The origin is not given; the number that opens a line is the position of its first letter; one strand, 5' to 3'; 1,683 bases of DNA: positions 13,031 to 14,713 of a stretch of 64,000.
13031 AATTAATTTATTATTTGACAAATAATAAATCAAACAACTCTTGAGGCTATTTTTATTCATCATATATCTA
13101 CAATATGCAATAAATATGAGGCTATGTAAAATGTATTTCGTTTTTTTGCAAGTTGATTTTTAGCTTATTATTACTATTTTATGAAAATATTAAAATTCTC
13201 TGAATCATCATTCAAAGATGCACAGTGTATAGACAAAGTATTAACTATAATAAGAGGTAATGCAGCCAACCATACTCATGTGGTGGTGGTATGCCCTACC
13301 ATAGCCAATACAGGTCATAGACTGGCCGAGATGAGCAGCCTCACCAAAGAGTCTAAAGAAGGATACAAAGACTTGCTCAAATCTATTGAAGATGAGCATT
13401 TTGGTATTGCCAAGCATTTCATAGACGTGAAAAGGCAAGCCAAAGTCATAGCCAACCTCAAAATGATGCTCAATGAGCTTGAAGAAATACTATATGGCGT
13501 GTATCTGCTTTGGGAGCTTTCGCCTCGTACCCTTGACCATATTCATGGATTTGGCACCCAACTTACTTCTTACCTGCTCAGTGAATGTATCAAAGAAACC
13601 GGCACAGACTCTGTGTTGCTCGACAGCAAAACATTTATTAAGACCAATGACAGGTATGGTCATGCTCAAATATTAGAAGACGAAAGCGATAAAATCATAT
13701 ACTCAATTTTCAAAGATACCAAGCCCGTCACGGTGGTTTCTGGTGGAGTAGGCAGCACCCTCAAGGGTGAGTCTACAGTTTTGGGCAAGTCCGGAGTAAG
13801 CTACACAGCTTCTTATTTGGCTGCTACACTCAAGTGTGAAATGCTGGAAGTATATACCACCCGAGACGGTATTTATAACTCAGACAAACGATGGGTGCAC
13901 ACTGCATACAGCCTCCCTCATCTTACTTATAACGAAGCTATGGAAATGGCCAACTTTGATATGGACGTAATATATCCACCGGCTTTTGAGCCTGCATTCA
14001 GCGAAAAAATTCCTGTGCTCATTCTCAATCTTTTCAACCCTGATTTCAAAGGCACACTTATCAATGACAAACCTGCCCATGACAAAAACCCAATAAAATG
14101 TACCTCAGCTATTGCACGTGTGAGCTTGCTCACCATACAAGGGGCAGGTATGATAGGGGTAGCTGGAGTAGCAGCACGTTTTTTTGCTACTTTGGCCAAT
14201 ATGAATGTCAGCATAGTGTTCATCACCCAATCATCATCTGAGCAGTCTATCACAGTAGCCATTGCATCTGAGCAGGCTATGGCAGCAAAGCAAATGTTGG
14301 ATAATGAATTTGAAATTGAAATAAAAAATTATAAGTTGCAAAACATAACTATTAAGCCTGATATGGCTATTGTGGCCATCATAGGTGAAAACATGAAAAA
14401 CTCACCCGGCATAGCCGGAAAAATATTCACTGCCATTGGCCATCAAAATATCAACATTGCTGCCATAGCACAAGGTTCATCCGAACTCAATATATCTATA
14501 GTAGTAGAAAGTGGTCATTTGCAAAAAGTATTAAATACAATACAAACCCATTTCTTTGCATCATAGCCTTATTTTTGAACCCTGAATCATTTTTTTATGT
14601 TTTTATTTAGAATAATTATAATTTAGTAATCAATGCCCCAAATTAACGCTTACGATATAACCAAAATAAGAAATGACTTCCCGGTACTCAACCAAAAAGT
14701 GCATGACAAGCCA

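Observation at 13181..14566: Full-length aspartokinase with systematically dead catalytic motifs but intact ACT domains: a probable pseudokinase amino-acid sensor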

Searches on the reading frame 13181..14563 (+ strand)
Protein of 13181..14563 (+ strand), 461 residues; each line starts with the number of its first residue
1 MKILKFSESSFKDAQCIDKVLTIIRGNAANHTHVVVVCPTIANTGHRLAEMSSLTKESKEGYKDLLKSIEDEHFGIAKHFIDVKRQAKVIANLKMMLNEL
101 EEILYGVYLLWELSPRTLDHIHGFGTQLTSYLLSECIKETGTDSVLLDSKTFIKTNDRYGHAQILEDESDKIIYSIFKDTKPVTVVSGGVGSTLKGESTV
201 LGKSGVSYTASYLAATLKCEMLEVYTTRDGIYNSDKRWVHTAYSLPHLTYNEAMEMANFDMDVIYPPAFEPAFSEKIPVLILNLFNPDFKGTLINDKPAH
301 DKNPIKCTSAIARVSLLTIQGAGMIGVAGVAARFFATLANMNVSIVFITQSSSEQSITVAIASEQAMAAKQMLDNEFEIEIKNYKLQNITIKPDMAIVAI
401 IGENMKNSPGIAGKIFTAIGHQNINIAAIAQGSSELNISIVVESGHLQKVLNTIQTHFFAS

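Call 3: search_protein_families(library=pfam, proteins=[window:13181-14563:+], max_evalue=0.1)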
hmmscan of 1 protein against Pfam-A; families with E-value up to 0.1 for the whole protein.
window:13181-14563:+ (461 aa): 4 families
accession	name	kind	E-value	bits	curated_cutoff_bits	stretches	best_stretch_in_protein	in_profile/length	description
PF22468.2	ACT_9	-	3.2e-36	123.3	27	2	398-458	1-61/61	ACT domain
PF00696.33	AA_kinase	-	1.1e-27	97.8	24.9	1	2-283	3-234/234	Amino acid kinase family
PF01842.31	ACT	-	1.1e-15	57.6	27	2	405-454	7-61/66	ACT domain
PF13840.12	ACT_7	-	6.5e-14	52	27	2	391-455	2-64/65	ACT domain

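Call 4: search_protein_families(library=ncbifam, proteins=[window:13181-14563:+], max_evalue=0.1)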
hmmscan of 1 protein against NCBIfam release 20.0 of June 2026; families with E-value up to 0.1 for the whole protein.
window:13181-14563:+ (461 aa): 26 families (the best 25 are shown)
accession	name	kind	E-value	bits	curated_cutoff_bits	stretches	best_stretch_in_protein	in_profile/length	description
NF006959.0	PRK09436.1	equivalog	1.2e-124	417.2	726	1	1-460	1-461/819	bifunctional aspartate kinase/homoserine dehydrogenase I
NF004938.0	PRK06291.1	equivalog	9e-112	374.1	528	1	3-458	4-461/468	aspartate kinase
TIGR00657.1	asp_kinases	subfamily_domain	6e-84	282.7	208.7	1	3-459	5-441/442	aspartate kinase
TIGR00656.1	asp_kin_monofn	equivalog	1.7e-82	277.6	402.25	1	3-459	5-405/407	aspartate kinase, monofunctional class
NF006570.0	PRK09084.1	equivalog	4.7e-78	263.3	455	1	1-460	4-450/452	lysine-sensitive aspartokinase 3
NF006540.0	PRK09034.1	equivalog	6e-52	176.8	434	1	1-460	1-450/454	aspartate kinase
NF005155.0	PRK06635.1-4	equivalog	2.8e-49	168.2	346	1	111-458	59-401/407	aspartate kinase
NF006515.0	PRK08961.1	equivalog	1.5e-47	162.2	802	1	3-459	11-460/861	bifunctional aspartate kinase/diaminopimelate decarboxylase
NF005154.0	PRK06635.1-2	equivalog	2.1e-47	162.4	376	1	114-458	63-402/407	aspartate kinase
NF006068.0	PRK08210.1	equivalog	2.5e-47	161.9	474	1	112-459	65-401/405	aspartate kinase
NF005656.0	PRK07431.1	equivalog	4e-47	161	657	3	115-303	63-253/587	aspartate kinase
NF007003.0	PRK09466.1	subfamily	1.2e-41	143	582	1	3-459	14-453/810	bifunctional aspartate kinase/homoserine dehydrogenase II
NF005156.0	PRK06635.1-5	equivalog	2.3e-41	141.9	594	1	114-458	62-400/411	aspartate kinase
NF005153.0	PRK06635.1-1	equivalog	2.7e-40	138.7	585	1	114-458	62-405/421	aspartate kinase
NF005159.0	PRK06635.2-3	equivalog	6.3e-32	111.1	379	1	111-453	60-400/406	aspartate kinase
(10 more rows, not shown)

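Call 5: search_solved_structures(query=window:13181-14563:+, show_alignments=3)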
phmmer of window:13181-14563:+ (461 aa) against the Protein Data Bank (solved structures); distinct sequences matched with E-value up to 0.001: 17.
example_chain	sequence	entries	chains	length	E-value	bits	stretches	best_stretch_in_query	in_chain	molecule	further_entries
3c1m_A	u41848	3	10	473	3.1e-77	263.6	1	3-452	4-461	Probable aspartokinase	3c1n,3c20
2hmf_A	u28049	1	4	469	3.1e-77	263.6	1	3-452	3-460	Probable aspartokinase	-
2cdq_A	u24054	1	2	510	8.2e-38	133.8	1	92-460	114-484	ASPARTOKINASE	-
3l76_A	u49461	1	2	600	2.1e-36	129.1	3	116-353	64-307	Aspartokinase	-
2j0w_A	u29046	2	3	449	3.8e-36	128.3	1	98-459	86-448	LYSINE-SENSITIVE ASPARTOKINASE 3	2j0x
6mx1_A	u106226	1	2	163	1.7e-30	109.6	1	299-445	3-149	Bifunctional aspartokinase/homoserine dehydrogenase 1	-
5yei_C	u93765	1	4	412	2.9e-29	105.6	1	109-458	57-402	Aspartokinase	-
3tvi_A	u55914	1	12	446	1.6e-25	93.3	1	184-457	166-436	Aspartokinase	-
3aaw_A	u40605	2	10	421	1.2e-24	90.4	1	115-454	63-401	Aspartokinase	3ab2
3ab4_A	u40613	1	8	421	4.9e-24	88.4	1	115-454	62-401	Aspartokinase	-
2dt9_A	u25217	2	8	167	3.1e-07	33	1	323-456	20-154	Aspartokinase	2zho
5yei_D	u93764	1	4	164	5.3e-07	32.3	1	317-458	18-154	Aspartokinase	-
2dtj_A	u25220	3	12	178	6.3e-06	28.7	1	322-455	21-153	Aspartokinase | Aspartokinase LysC beta subunit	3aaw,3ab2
3ab4_B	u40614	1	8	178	2.2e-05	27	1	322-455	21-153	Aspartokinase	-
4go5_X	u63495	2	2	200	0.00015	24.2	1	317-454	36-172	Aspartokinase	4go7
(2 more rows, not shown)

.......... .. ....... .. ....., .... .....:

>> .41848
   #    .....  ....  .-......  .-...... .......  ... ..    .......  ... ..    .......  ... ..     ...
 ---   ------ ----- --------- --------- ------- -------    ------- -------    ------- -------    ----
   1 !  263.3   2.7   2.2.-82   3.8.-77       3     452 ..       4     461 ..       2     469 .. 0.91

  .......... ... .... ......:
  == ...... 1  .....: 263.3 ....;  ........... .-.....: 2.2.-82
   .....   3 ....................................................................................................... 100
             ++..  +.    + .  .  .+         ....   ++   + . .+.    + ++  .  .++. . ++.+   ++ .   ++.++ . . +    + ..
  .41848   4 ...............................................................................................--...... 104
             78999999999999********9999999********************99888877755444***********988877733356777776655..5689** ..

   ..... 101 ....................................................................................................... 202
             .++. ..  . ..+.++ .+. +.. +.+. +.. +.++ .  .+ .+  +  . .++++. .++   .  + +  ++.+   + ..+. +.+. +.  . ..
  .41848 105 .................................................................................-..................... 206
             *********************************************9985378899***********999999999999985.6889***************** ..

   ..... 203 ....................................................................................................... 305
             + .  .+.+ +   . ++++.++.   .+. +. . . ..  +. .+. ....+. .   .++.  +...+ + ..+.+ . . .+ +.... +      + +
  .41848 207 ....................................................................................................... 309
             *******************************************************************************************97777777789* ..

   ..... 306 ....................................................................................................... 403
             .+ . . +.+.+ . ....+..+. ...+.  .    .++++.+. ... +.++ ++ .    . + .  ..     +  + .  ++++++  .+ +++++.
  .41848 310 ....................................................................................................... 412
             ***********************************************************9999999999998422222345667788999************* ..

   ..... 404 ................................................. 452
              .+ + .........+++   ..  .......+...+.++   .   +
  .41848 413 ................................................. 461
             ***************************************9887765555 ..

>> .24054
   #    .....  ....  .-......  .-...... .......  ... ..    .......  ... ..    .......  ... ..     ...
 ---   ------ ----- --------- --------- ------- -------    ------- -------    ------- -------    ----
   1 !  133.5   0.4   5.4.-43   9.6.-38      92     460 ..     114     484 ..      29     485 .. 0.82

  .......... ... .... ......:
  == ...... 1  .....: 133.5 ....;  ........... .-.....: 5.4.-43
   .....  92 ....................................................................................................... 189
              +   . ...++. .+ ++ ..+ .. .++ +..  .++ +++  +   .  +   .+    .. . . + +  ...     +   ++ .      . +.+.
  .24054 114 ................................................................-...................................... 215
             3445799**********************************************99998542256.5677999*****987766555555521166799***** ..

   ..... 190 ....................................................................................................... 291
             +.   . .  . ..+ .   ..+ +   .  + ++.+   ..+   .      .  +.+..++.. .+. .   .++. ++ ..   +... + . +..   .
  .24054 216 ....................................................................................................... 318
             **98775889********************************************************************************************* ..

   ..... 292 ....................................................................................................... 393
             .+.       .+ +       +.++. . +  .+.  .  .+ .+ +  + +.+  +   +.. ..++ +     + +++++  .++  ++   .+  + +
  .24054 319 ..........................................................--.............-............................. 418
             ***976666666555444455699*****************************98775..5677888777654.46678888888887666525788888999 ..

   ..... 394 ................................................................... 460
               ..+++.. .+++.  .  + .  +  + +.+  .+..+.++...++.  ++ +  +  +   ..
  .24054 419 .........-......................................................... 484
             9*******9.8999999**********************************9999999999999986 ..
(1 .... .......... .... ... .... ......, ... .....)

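Call 6: find_homologous_proteins(query=window:13181-14563:+)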
Query window:13181-14563:+ (461 aa): 1854 proteins with E <= 0.001 among 8000 candidates; the best 120 are listed.
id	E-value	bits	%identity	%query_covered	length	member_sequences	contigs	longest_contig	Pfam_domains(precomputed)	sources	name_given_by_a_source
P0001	0.0e+0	1017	100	100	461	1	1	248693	PF00696.34,PF22468.3,PF01842.32,PF13840.13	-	-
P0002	1.7e-150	520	53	100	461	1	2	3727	PF00696.34,PF22468.3,PF01842.32,PF13840.13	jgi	jgi:aspartokinase/homoserine dehydrogenase 1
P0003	2.0e-146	506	52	100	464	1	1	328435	PF00696.34,PF22468.3,PF01842.32,PF13840.13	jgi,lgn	jgi:aspartokinase/homoserine dehydrogenase 1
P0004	9.7e-144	498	54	100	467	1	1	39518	PF00696.34,PF22468.3,PF01842.32,PF13840.13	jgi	jgi:bifunctional aspartokinase / homoserine dehydrogenase 1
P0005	2.1e-141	490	52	100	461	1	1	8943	PF00696.34,PF22468.3,PF01842.32,PF13840.13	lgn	-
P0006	2.0e-136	474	50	100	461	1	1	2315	PF00696.34,PF22468.3,PF01842.32,PF13840.13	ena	-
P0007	7.4e-136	472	50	100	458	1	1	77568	PF00696.34,PF22468.3,PF01842.32,PF13840.13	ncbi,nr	ncbi:MAG: aspartate kinase [Bacteroidota bacterium]|nr:aspartate kinase [Bacteroidota bacterium]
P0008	2.4e-135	470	49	100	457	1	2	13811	PF00696.34,PF22468.3,PF01842.32,PF13840.13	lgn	-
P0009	1.5e-134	467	50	100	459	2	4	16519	PF00696.34,PF22468.3,PF01842.32,PF13840.13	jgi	-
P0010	2.6e-134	467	50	100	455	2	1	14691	PF00696.34,PF22468.3,PF01842.32,PF13840.13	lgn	-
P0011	3.7e-134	466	50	100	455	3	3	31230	PF00696.34,PF22468.3,PF01842.32,PF13840.13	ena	-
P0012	1.0e-133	465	49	100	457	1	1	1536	PF00696.34,PF22468.3,PF01842.32,PF13840.13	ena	-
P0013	1.4e-133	464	50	100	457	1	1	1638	PF00696.34,PF22468.3,PF01842.32,PF13840.13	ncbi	-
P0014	1.2e-132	461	50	100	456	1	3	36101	PF00696.34,PF22468.3,PF01842.32,PF13840.13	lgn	-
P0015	3.4e-132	460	50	100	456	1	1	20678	PF00696.34,PF22468.3,PF01842.32,PF13840.13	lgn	-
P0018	2.7e-129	450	48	100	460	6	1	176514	PF00696.34,PF22468.3,PF01842.32,PF13840.13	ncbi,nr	ncbi:MAG: aspartate kinase [Bacteroidetes bacterium]|nr:MAG: aspartate kinase [Bacteroidota bacteriu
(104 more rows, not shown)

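Call 11: find_encoding_contigs(protein=P0003, flank=6000, max_places=2)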
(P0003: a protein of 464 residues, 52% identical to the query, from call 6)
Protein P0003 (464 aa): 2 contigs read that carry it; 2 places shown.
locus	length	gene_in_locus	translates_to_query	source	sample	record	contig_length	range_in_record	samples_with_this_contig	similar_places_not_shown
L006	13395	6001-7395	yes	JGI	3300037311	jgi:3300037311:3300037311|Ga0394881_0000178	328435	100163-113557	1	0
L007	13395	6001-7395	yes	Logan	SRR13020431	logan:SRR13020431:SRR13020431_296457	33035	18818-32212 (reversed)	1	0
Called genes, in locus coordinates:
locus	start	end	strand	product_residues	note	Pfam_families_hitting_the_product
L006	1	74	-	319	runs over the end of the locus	PF02881:SRP54_N, PF13401:AAA_22 (faint), PF00448:SRP54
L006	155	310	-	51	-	PF14128:DUF4295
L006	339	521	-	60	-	PF00471:Ribosomal_L33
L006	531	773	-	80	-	PF00830:Ribosomal_L28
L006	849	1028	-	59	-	PF17653:DUF5522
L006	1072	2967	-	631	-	PF13181:TPR_8 (faint), PF00515:TPR_1 (faint), PF07719:TPR_2 (faint), PF13414:TPR_11 (weak), PF13431:TPR_17 (faint), PF07676:PD40, PF00691:OmpA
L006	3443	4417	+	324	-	-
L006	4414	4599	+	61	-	-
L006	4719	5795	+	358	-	-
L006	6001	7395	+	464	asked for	PF00696:AA_kinase, PF22468:ACT_9, PF13840:ACT_7, PF01842:ACT, PF22468:ACT_9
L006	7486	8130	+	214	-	-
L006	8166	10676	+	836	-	PF01578:Cytochrom_C_asm, PF16327:CcmF_C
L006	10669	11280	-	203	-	PF00156:Pribosyltran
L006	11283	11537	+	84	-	PF01197:Ribosomal_L31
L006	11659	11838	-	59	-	-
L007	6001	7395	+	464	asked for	PF00696:AA_kinase, PF22468:ACT_9, PF13840:ACT_7, PF01842:ACT, PF22468:ACT_9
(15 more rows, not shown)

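Call 12: find_encoding_contigs(protein=P0018, flank=6000, max_places=2)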
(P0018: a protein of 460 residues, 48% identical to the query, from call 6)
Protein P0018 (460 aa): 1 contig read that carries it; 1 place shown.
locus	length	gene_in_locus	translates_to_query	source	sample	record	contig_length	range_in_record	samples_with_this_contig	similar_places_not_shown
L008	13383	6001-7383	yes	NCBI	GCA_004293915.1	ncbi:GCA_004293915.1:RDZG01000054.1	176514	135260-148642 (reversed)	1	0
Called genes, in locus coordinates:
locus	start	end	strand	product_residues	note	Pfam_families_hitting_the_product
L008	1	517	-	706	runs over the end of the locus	PF07676:PD40 (weak), PF00691:OmpA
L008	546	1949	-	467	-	PF18990:DUF5723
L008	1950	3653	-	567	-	-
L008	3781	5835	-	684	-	-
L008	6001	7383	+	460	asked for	PF00696:AA_kinase, PF22468:ACT_9, PF13840:ACT_7 (weak), PF22468:ACT_9, PF01842:ACT (weak)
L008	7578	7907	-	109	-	PF01909:NTP_transf_2 (weak), PF18765:Polbeta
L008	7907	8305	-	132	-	PF08780:NTase_sub_bind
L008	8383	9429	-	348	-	PF21016:RlmN_N, PF04055:Radical_SAM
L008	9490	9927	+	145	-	PF13622:4HBT_3 (weak), PF03061:4HBT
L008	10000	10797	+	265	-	PF02558:ApbA (weak), PF03807:F420_oxidored, PF14748:P5CR_dimer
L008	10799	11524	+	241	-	PF12679:ABC2_membrane_2, PF12730:ABC2_membrane_4 (weak), PF13346:ABC2_membrane_5 (weak), PF12698:ABC2_membrane_3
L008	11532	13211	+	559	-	PF23357:DUF7088, PF09822:ABC_transp_aux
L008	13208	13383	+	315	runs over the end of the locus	-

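Call 13: find_encoding_contigs(protein=P0007, flank=6000, max_places=2)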
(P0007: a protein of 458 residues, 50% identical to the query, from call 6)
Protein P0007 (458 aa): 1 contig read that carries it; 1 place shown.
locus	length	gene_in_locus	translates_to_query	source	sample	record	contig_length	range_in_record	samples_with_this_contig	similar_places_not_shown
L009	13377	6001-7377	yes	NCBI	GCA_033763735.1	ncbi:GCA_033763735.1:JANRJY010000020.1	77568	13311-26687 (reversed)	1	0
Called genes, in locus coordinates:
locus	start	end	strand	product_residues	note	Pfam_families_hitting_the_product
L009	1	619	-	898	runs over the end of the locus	PF19190:BACON_2 (faint), PF13004:BACON (weak), PF18962:Por_Secre_tail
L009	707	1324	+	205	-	PF01210:NAD_Gly3P_dh_N (faint), PF02558:ApbA (weak), PF03446:NAD_binding_2 (weak), PF03807:F420_oxidored, PF07991:KARI_N (weak)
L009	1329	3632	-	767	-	PF07995:GSDH, PF18962:Por_Secre_tail (weak)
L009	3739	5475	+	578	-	-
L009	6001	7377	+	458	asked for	PF00696:AA_kinase, PF13840:ACT_7, PF01842:ACT (weak), PF22468:ACT_9, PF01842:ACT (weak), PF13840:ACT_7, PF22468:ACT_9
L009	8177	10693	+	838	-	PF01578:Cytochrom_C_asm, PF16327:CcmF_C (weak)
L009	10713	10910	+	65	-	-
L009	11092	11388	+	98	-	PF02426:MIase (weak)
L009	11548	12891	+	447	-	PF18962:Por_Secre_tail (weak)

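Call 33: find_related_loci(query=A2, collection=genome_contigs, flank=6000)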
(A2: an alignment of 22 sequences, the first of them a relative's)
Query A2 (461 aa) in genome_contigs; peptide patterns used: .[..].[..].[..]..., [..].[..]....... (x = any residue, [..] = any of these).
600 stretches matched a pattern (row limit reached: there are more); 598 encode a relative of the query (tblastn E <= 1e-3); the best 80 are kept; 80 distinct loci.
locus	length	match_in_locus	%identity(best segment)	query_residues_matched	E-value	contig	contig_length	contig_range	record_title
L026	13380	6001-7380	44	1-461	8e-127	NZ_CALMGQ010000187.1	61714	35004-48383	MAG: uncultured Cytophaga sp. isolate SRR5676475_bin.23_CONCOCT_v1.1_MAG ERZ724508.87, whole genome shotgun sequence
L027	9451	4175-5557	43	1-461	6e-125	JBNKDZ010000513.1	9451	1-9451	MAG: Cyclobacteriaceae bacterium isolate F1.bin.25.orig k141_203783, whole genome shotgun sequence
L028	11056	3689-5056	41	1-459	2e-124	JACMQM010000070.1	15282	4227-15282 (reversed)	MAG: Cytophagaceae bacterium isolate LF-bin-428 FL-bin-428-contig-k141_396628, whole genome shotgun sequence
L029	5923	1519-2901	42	1-461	4e-124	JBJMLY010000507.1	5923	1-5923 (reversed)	MAG: Cytophagaceae bacterium isolate H3_16_all_fractions_metab_44_44_0 k255_7722447, whole genome shotgun sequence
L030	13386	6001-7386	43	1-461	6e-121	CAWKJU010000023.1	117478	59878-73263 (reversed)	MAG: uncultured Cytophagales bacterium isolate MFD03250.bin.1.168 genome assembly, contig: contig_29246, whole genome sh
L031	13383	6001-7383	41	1-461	1e-120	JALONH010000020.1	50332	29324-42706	MAG: Cytophagaceae bacterium isolate Prado072 scaffold_534, whole genome shotgun sequence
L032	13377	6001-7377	40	1-461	1e-117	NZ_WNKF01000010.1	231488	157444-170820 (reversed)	Cyclobacterium roseum strain SYSU L10180 NODE_10_length_231488_cov_60.9948_ID_7933, whole genome shotgun sequence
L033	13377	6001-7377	40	1-459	1e-117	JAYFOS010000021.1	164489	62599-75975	MAG: Rikenellaceae bacterium isolate 7L_34 c_7L_000000151804, whole genome shotgun sequence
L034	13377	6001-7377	40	1-461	2e-117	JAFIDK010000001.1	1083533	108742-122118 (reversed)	Algoriphagus aestuarii strain KCTC 42199 1, whole genome shotgun sequence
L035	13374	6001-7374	40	1-461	7e-117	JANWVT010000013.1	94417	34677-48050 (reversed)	MAG: Bernardetiaceae bacterium isolate SKYG123 NODE_13_length_94417_cov_18.729715, whole genome shotgun sequence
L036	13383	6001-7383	41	1-461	9e-117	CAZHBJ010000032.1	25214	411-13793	MAG TPA_asm: uncultured Ignavibacteriaceae bacterium isolate SRP214966_co3_344 genome assembly, contig: NODE_2375_length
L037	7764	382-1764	39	1-461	5e-116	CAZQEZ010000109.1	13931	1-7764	MAG TPA_asm: uncultured Roseivirgaceae bacterium isolate binchicken_co8_351 genome assembly, contig: NODE_7972_length_13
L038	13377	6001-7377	41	1-461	1e-114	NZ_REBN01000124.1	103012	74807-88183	MAG: Mongoliibacter sp. isolate LCM1.Bin19 NODE_32_length_103012_cov_9.13894, whole genome shotgun sequence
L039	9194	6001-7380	40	1-461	2e-114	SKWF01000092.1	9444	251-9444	MAG: Balneolaceae bacterium isolate CSSed162cmB_190 CSSed16-2cmB-28716, whole genome shotgun sequence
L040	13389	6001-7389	40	1-461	2e-114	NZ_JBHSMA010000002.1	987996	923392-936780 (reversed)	Larkinella bovis strain KACC 14040 spades_K_17_127_2, whole genome shotgun sequence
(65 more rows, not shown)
